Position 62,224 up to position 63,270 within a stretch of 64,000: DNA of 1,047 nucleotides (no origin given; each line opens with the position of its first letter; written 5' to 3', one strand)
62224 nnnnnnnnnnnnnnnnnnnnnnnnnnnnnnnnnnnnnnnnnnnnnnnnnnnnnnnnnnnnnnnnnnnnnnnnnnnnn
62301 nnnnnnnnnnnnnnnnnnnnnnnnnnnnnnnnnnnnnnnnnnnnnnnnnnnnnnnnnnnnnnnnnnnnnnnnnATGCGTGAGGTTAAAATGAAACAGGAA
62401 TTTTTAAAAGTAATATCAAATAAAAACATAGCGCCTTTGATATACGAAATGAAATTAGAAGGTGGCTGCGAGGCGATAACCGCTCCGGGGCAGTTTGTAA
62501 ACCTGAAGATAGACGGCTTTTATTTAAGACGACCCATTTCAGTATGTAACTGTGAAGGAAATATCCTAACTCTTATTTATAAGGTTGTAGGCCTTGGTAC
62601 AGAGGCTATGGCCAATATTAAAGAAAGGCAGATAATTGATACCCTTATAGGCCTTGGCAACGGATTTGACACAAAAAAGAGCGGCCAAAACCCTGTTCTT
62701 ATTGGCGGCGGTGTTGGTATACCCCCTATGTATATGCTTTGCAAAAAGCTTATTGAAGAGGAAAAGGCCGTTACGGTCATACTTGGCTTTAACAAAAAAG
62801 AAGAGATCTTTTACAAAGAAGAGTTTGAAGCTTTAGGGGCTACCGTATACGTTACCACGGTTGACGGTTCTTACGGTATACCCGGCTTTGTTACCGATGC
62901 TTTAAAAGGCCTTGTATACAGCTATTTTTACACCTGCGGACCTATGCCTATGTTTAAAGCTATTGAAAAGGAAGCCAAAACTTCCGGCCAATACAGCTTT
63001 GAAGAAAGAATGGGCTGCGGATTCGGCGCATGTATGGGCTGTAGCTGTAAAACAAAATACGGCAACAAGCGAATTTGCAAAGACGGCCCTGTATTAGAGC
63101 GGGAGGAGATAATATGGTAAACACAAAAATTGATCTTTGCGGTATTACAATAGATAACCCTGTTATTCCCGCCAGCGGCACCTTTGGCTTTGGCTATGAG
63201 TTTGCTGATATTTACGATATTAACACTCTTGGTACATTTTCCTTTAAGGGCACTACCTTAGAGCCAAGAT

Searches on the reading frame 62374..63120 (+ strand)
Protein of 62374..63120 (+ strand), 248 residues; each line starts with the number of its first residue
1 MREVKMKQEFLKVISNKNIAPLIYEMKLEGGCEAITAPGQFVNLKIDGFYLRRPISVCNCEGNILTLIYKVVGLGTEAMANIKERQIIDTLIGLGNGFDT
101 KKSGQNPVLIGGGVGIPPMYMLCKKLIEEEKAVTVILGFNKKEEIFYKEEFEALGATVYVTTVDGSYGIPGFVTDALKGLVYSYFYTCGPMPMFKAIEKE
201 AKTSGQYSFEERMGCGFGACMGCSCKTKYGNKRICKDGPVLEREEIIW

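Call 76: search_protein_families(library=pfam, proteins=[window:62374-63120:+], max_evalue=0.00001)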
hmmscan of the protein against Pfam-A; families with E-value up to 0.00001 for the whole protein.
window:62374-63120:+ (248 aa): 2 families
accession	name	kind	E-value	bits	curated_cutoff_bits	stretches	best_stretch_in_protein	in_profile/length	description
PF10418.14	DHODB_Fe-S_bind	-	8.3e-14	51.5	23.9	1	210-246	1-40/41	Iron-sulfur cluster binding domain of dihydroorotate dehydrogenase B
PF00175.26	NAD_binding_1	-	3.4e-09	37.7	22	1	109-198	1-108/109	Oxidoreductase NAD-binding domain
